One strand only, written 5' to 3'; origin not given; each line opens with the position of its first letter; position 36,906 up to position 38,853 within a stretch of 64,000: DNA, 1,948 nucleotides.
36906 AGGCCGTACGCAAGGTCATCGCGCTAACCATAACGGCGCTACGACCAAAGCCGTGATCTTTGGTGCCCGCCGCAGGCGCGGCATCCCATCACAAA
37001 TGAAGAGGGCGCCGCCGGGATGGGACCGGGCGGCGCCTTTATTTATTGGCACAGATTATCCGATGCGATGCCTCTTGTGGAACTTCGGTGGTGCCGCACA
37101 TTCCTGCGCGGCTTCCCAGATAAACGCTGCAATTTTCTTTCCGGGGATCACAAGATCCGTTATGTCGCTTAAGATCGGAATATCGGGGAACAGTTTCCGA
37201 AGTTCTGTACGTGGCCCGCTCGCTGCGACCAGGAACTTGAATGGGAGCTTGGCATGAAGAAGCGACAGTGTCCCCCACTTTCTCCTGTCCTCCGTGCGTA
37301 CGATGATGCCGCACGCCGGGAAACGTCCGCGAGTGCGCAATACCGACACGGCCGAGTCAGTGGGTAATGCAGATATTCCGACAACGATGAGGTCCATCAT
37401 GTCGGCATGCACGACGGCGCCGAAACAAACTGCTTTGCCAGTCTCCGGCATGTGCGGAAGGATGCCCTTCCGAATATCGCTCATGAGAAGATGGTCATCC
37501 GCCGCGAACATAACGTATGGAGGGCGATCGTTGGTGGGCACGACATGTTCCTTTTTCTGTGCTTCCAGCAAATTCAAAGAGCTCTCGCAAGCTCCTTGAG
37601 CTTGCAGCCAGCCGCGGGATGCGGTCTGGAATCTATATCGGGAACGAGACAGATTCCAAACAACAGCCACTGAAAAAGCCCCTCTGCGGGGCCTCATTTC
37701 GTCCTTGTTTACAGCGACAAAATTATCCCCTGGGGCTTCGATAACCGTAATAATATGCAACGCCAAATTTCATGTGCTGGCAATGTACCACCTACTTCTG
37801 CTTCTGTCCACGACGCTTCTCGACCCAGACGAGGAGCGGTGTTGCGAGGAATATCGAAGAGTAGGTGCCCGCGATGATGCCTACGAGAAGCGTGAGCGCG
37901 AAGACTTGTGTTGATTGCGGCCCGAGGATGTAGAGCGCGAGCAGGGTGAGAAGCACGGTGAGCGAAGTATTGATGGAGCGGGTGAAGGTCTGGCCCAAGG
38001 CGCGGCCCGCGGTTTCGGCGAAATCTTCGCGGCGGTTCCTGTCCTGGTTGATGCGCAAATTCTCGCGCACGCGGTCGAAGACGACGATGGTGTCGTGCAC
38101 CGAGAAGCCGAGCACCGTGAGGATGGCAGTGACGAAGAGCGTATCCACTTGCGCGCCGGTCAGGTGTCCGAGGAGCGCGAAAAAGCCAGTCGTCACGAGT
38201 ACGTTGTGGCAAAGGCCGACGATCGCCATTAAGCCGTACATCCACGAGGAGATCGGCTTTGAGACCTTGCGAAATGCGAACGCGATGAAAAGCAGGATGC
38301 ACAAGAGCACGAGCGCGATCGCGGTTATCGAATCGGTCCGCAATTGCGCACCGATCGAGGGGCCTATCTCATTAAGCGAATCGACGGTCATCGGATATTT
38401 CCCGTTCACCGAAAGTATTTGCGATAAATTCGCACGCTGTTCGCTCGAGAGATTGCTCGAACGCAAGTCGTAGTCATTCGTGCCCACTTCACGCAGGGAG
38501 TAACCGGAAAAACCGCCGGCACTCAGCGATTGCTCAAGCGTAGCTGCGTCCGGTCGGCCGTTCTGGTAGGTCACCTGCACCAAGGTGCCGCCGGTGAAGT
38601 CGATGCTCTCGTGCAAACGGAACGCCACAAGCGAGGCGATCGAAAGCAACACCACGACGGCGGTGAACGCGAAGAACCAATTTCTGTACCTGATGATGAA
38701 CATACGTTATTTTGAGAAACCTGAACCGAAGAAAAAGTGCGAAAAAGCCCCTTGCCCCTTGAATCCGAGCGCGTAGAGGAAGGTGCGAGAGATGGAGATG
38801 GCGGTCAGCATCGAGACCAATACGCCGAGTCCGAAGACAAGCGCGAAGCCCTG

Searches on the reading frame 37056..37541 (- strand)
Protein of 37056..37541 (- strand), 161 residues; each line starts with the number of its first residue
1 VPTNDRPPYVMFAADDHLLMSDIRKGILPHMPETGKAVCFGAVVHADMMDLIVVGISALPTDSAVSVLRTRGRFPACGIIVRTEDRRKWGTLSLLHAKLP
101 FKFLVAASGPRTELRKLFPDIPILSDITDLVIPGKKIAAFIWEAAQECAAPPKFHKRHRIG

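Call 16: find_homologous_proteins(query=window:37056-37541:-, max_evalue=0.01)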
Query window:37056-37541:- (161 aa): 1 proteins with E <= 0.01 among 21 candidates.
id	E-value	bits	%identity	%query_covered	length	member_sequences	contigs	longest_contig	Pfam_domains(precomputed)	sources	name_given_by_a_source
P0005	1.1e-103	362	100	100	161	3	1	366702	-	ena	-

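Call 44: search_protein_representatives(protein=window:37056-37541:-)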
Query: 161 residues. Proteins with E-value up to 0.001 (for the whole library): 21; up to 1e-10: 17; up to 1e-30: 1. The best 21 are listed.
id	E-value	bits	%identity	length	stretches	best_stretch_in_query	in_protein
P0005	3.5e-104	362.0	100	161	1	1-161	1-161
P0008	1.8e-29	119.1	46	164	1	10-145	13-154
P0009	7.6e-27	110.5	45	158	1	2-145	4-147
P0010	3.9e-24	101.7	44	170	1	10-142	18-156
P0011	1.7e-23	99.6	41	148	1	10-147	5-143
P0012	9.0e-22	94.0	40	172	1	12-146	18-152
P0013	1.5e-19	86.8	36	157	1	11-147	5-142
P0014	2.5e-16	76.3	35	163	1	6-147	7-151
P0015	6.9e-15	71.6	52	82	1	82-147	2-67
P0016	7.7e-15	71.5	41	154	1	12-144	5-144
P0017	1.8e-14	70.3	38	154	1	15-147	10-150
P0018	4.3e-12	62.6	33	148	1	11-143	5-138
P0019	5.0e-12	62.4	36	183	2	50-145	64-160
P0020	1.3e-11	61.0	41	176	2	55-150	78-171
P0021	2.1e-11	60.3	44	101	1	70-147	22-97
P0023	8.4e-11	58.4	35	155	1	11-151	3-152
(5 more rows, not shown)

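Call 53: find_encoding_contigs(protein=P0009, flank=8000, max_places=3)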
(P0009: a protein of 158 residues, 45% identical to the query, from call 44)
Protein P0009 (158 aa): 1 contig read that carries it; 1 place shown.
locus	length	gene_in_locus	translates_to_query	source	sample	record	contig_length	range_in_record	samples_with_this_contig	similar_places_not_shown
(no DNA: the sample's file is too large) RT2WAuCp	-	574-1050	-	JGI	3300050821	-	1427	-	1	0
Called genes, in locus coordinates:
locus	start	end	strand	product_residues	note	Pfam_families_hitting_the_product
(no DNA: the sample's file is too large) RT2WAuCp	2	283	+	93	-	?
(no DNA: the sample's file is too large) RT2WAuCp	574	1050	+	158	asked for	-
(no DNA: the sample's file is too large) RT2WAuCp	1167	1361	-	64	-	-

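Call 55: search_protein_families(library=padloc, proteins=[window:37056-37541:-], max_evalue=1)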
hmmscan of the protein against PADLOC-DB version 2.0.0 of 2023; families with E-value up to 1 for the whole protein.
window:37056-37541:- (161 aa): 0 families

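Call 56: search_protein_families(library=ncbifam, proteins=[window:37056-37541:-], max_evalue=1)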
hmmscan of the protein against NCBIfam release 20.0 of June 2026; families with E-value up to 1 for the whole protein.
window:37056-37541:- (161 aa): 0 families

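Call 57: search_protein_families(library=pfam, alignment_id=A7, max_evalue=0.1)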
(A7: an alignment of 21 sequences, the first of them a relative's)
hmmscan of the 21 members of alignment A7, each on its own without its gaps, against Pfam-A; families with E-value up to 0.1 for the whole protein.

A. member 1, P0005 (161 aa): 0 families

B. families by the number of members that match (of 21 scanned): 1 family
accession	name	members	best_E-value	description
PF18913.5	FBPase_C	1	0.098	Fructose-1-6-bisphosphatase, C-terminal domain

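Call 58: search_solved_structures(query=A7, max_evalue=10)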
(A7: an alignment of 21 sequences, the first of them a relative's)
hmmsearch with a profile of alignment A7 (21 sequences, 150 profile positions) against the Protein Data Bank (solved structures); distinct sequences matched with E-value up to 10: 3.
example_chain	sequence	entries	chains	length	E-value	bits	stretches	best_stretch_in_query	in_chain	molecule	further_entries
7mcd_A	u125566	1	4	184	0.0094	19.1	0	120-146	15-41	AI-designed TIM-barrel F15C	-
2mr6_A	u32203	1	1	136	0.29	14.3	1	42-108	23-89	De novo designed Protein OR462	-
5kin_B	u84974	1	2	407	0.67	13.1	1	13-60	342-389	Tryptophan synthase beta chain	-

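Call 59: predict_structure(alignment_id=A7)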
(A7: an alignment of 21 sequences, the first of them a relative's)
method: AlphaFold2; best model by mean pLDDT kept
length: 161 residues; sequences in the alignment: 21
mean_pLDDT: 87.2   pTM: 0.83
mean pLDDT of the five models: 87.2, 87.0, 86.9, 86.0, 85.8
residues with pLDDT >= 90: 103; 70-90: 41; 50-70: 17; < 50: 0
segments of 3 or more residues with pLDDT < 50: none
pLDDT, mean of each block of 10 residues (from residue 1): 77 91 95 76 72 90 73 83 94 94 94 95 95 97 95 75 75
secondary structure, 60 per line:
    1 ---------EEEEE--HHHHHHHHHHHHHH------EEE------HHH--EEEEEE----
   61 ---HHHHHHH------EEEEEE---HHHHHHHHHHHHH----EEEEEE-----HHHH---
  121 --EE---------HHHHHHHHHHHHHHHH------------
elements in order: E10-14 H17-30 E37-39 E51-56 H64-70 E77-82 H86-98 E103-108 H114-117 H134-149

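Call 88: list_cluster_members(proteins=[P0010, P0011, P0012, P0014, P0016, P0017, P0018, P0019, P0020, P0023])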
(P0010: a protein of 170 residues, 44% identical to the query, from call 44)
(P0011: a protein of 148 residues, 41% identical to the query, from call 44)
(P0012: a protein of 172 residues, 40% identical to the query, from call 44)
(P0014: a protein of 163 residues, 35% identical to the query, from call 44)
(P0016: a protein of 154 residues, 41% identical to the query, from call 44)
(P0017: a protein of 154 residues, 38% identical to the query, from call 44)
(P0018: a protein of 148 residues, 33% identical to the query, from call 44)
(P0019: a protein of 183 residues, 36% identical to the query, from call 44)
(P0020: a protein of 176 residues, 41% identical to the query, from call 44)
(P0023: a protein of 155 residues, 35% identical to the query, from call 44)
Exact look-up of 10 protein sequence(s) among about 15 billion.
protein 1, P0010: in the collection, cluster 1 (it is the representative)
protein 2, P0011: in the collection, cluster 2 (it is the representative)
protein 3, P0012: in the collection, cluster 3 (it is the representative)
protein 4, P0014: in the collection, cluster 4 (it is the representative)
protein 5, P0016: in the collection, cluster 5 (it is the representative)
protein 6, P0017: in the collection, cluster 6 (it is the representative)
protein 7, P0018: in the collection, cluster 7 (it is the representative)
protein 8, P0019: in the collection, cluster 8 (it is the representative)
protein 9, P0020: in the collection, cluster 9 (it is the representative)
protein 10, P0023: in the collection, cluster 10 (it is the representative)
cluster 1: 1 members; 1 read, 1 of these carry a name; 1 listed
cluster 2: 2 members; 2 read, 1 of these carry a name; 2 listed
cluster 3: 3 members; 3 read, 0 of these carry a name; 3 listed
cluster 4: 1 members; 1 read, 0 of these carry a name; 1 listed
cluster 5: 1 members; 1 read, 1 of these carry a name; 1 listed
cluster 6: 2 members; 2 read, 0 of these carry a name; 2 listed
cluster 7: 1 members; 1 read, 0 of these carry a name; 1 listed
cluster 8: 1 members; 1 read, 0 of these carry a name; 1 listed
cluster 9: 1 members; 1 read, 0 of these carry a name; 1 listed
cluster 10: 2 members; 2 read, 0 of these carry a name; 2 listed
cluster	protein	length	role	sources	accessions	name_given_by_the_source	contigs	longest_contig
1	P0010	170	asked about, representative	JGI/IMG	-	hypothetical protein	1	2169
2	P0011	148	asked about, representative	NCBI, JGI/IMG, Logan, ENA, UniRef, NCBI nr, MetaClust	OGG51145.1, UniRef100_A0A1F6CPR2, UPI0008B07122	hypothetical protein A2704_01335 [Candidatus Kaiserbacteria bacterium ... | Uncharacterized protein n=1 Tax=Candidatus Kaiserbacteria bacterium ... | MAG: hypothetical protein A2704_01335 [Candidatus Kaiserbacteria bacterium ...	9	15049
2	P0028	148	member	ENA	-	-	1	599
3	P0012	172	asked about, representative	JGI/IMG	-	-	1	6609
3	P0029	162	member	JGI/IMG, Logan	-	-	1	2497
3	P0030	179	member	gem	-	-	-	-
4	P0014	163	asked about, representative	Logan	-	-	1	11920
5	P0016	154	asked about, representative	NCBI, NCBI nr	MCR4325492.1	MAG: hypothetical protein NUV59_01650 [Patescibacteria group bacterium] | hypothetical protein [Patescibacteria group bacterium]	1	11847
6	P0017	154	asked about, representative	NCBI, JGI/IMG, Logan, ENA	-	-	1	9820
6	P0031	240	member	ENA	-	-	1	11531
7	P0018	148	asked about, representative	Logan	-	-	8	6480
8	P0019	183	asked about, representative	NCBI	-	-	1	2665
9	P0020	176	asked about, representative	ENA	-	-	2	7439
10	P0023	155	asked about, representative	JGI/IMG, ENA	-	-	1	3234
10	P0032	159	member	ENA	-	-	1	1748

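Call 89: find_encoding_contigs(protein=P0011, flank=8000, max_places=2)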
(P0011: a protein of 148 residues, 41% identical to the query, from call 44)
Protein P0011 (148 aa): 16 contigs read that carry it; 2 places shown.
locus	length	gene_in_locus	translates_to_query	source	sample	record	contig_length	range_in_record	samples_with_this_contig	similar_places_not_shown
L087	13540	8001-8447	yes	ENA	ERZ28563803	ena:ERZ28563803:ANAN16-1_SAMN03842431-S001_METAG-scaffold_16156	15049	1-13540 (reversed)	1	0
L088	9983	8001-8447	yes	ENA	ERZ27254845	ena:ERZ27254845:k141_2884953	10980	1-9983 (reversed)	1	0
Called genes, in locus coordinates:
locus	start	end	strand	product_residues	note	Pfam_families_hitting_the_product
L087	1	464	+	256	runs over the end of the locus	-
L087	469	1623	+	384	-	PF01098:FTSW_RODA_SPOVE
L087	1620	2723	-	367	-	PF13439:Glyco_transf_4, PF13579:Glyco_trans_4_4, PF13477:Glyco_trans_4_2, PF20706:GT4-conflict (weak), PF00534:Glycos_transf_1, PF13692:Glyco_trans_1_4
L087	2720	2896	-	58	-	-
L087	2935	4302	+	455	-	PF02397:Bac_transf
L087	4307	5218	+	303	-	PF01073:3Beta_HSD, PF01370:Epimerase, PF02719:Polysacc_synt_2, PF04321:RmlD_sub_bind, PF07993:NAD_binding_4 (weak), PF13460:NAD_binding_10, PF16363:GDP_Man_Dehyd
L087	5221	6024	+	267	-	PF00763:THF_DHG_CYH, PF02882:THF_DHG_CYH_C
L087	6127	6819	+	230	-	PF22599:SecDF_P1_head, PF02355:SecD_SecF_C, PF03176:MMPL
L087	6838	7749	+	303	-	PF07549:Sec_GG (faint), PF02355:SecD_SecF_C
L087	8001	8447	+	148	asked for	-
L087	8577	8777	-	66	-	-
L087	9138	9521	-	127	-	-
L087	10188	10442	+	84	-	-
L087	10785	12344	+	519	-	PF00682:HMGL-like, PF22617:HCS_D2, PF08502:LeuA_dimer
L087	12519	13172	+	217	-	PF07722:Peptidase_C26, PF00117:GATase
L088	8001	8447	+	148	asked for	-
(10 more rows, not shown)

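Call 90: find_encoding_contigs(protein=P0014, flank=8000, max_places=2)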
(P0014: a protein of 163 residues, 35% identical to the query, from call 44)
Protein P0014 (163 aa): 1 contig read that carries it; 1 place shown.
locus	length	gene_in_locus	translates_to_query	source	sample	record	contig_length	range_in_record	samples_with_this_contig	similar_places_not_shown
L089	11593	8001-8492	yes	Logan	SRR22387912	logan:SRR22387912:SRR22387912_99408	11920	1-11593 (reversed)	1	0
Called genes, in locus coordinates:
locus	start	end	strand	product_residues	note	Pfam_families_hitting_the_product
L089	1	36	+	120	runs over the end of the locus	?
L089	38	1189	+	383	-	PF01098:FTSW_RODA_SPOVE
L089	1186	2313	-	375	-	PF13477:Glyco_trans_4_2 (weak), PF13439:Glyco_transf_4, PF13579:Glyco_trans_4_4, PF00534:Glycos_transf_1, PF13692:Glyco_trans_1_4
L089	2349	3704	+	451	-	PF13727:CoA_binding_3 (weak), PF02397:Bac_transf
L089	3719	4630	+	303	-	PF01073:3Beta_HSD, PF01370:Epimerase, PF02719:Polysacc_synt_2, PF04321:RmlD_sub_bind, PF05368:NmrA (faint), PF07993:NAD_binding_4 (faint), PF13460:NAD_binding_10, PF16363:GDP_Man_Dehyd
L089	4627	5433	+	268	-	PF00763:THF_DHG_CYH, PF02882:THF_DHG_CYH_C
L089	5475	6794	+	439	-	PF21760:SecD_1st, PF22599:SecDF_P1_head, PF02355:SecD_SecF_C, PF03176:MMPL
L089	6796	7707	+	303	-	PF07549:Sec_GG, PF02355:SecD_SecF_C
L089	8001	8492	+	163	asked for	-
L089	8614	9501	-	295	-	PF00800:PDT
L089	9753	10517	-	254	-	PF07722:Peptidase_C26 (weak), PF00117:GATase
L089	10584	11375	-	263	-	PF04107:GCS2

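Call 91: find_encoding_contigs(protein=P0016, flank=8000, max_places=2)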
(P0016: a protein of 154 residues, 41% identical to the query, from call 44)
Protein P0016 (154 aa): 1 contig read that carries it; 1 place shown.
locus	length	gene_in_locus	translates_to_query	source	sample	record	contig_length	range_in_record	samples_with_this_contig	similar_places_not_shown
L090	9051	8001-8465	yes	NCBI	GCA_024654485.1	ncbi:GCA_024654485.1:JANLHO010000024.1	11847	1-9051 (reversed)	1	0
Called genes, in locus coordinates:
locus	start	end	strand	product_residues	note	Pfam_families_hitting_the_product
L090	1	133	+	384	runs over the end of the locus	PF01098:FTSW_RODA_SPOVE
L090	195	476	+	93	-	PF00708:Acylphosphatase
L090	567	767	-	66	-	PF04014:MazE_antitoxin (weak)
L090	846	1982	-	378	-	PF13477:Glyco_trans_4_2, PF13439:Glyco_transf_4, PF13579:Glyco_trans_4_4, PF20706:GT4-conflict (weak), PF00534:Glycos_transf_1, PF13692:Glyco_trans_1_4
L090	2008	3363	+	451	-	PF02397:Bac_transf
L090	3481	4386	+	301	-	PF01073:3Beta_HSD, PF01370:Epimerase, PF02719:Polysacc_synt_2, PF04321:RmlD_sub_bind, PF05368:NmrA (weak), PF07993:NAD_binding_4 (faint), PF13460:NAD_binding_10, PF16363:GDP_Man_Dehyd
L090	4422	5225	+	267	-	PF00763:THF_DHG_CYH, PF02882:THF_DHG_CYH_C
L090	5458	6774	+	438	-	PF21760:SecD_1st, PF22599:SecDF_P1_head, PF02355:SecD_SecF_C, PF03176:MMPL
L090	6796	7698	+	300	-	PF07549:Sec_GG, PF02355:SecD_SecF_C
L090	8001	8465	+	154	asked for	-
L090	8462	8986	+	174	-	PF01202:SKI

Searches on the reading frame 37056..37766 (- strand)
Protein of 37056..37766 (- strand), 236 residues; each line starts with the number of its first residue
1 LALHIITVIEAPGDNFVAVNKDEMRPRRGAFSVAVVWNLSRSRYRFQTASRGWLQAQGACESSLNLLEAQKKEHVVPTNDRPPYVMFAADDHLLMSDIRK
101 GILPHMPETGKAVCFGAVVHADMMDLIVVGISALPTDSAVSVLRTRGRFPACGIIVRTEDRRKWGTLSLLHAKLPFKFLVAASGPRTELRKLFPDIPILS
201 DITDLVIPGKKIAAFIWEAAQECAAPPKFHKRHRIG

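Call 3: search_protein_families(library=pfam, proteins=[window:37056-37766:-], max_evalue=1)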
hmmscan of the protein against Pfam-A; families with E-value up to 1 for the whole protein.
window:37056-37766:- (236 aa): 1 family
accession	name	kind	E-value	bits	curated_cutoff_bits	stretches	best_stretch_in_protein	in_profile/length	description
PF22039.1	HUTI_composite_bact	-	0.19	11.9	25.5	1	180-195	10-25/26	Imidazolonepropionase-like composite domain, bacteria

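Call 9: find_encoding_contigs(protein=window:37056-37766:-, flank=6000, max_places=6)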
Protein window:37056-37766:- (236 aa): no gene with exactly this product is on record in the collection.

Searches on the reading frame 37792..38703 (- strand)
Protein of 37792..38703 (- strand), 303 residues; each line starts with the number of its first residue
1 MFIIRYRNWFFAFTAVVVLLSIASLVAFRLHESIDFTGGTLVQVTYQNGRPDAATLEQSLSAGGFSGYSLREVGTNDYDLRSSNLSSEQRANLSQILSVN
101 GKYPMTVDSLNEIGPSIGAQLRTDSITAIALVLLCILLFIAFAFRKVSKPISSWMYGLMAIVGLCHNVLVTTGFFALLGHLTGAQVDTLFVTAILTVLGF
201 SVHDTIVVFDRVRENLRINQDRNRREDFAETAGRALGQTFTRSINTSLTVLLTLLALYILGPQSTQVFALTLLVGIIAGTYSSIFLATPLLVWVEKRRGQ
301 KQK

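Call 10: find_related_loci(query=window:37792-38703:-, collection=genome_contigs, flank=10000)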
Query window:37792-38703:- (303 aa) in genome_contigs; peptide patterns used: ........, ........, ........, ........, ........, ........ (x = any residue, [..] = any of these).
600 stretches matched a pattern (row limit reached: there are more); 587 encode a relative of the query (tblastn E <= 1e-3); the best 80 are kept; 80 distinct loci.
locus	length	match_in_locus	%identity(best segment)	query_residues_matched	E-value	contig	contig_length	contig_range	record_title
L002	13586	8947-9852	66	1-303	9e-132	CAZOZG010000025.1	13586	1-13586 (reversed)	MAG TPA_asm: uncultured Candidatus Saccharibacteria bacterium isolate SRP273308_co1_18 genome assembly, contig: NODE_550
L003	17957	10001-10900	65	1-300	3e-123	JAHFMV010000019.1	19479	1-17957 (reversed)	MAG: Candidatus Kaiserbacteria bacterium isolate nzgw465 NODE_3830_length_19480_cov_5.691720, whole genome shotgun seque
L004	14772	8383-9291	60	1-303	2e-121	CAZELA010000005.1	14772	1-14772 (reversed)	MAG TPA_asm: uncultured Candidatus Saccharibacteria bacterium isolate SRP170004_co1_374 genome assembly, contig: NODE_63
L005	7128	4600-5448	69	14-296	1e-119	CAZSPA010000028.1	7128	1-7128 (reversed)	MAG TPA_asm: uncultured Candidatus Saccharibacteria bacterium isolate SRP269290_co2_317 genome assembly, contig: NODE_14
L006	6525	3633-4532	63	1-297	8e-109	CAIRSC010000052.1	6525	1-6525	uncultured bacterium isolate Umea1_bin-3528 genome assembly, contig: bin-3528:052/113, whole genome shotgun sequence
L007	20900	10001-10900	57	1-302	6e-101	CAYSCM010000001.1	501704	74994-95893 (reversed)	MAG TPA_asm: uncultured Candidatus Saccharibacteria bacterium isolate SRP273308_co1_74 genome assembly, contig: NODE_10_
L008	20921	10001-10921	49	1-303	1e-98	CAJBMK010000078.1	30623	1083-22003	uncultured bacterium isolate Loc090907-8m_bin-552 genome assembly, contig: bin-552:78/88, whole genome shotgun sequence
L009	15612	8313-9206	51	1-298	5e-98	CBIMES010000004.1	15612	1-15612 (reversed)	MAG TPA_asm: uncultured bacterium isolate SRR16817029_binner123_Refined_20 genome assembly, contig: ERZ27393973.1479, wh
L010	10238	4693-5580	50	1-296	1e-95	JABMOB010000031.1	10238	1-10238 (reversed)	MAG: Parcubacteria group bacterium isolate bin.649 k141_5286075, whole genome shotgun sequence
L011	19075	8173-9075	50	1-300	2e-95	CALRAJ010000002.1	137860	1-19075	MAG: Candidatus Taylorbacteria bacterium isolate CH-Oct18-75 genome assembly, contig: CH-Oct18-C66, whole genome shotgun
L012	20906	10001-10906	48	1-302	1e-95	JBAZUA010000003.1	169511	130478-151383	MAG: Candidatus Paceibacterota bacterium isolate SO_2017_GW1_216 NODE_680_length_169511_cov_1.874663_OW334_2017, whole g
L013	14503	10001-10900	50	1-302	2e-93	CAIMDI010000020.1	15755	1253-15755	Candidatus Taylorbacteria bacterium isolate KTt_bin-0984 genome assembly, contig: bin-0984:20/36, whole genome shotgun s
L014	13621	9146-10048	48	1-302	3e-93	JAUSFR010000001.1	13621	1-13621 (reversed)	MAG: bacterium isolate E14_maxbin.342_sub E14_k141_462989, whole genome shotgun sequence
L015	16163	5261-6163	49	1-300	2e-91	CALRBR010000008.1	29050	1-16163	MAG: Candidatus Taylorbacteria bacterium isolate AH-24oct19-230 genome assembly, contig: AH-24oct19-C3368, whole genome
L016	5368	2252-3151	51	1-302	6e-91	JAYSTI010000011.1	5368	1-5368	MAG: Candidatus Lloydbacteria bacterium isolate GFS_12411 GFS_12411_10, whole genome shotgun sequence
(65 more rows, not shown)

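Call 82: search_protein_families(library=pfam, proteins=[L002:10061-10846:+, L002:10910-11779:-, L003:12210-12698:-, L004:9342-10013:-, L002:12922-13371:-], max_evalue=0.1)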
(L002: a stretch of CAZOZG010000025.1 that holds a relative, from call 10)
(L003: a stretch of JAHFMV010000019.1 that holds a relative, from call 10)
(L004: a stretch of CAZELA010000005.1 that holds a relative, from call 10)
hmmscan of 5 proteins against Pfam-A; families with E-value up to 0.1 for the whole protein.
L002:10061-10846:+ (261 aa): 1 family
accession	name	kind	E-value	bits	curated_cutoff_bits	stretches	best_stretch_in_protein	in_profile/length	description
PF02826.25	2-Hacid_dh_C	-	0.08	12.7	25.1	0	7-67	35-100/178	D-isomer specific 2-hydroxyacid dehydrogenase, NAD binding domain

L002:10910-11779:- (289 aa): 1 family
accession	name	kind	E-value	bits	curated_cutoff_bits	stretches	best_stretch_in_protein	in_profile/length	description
PF00800.23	PDT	-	1.2e-25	90.8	25.2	1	5-194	3-180/181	Prephenate dehydratase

L003:12210-12698:- (162 aa): 0 families

L004:9342-10013:- (223 aa): 0 families

L002:12922-13371:- (149 aa): 0 families
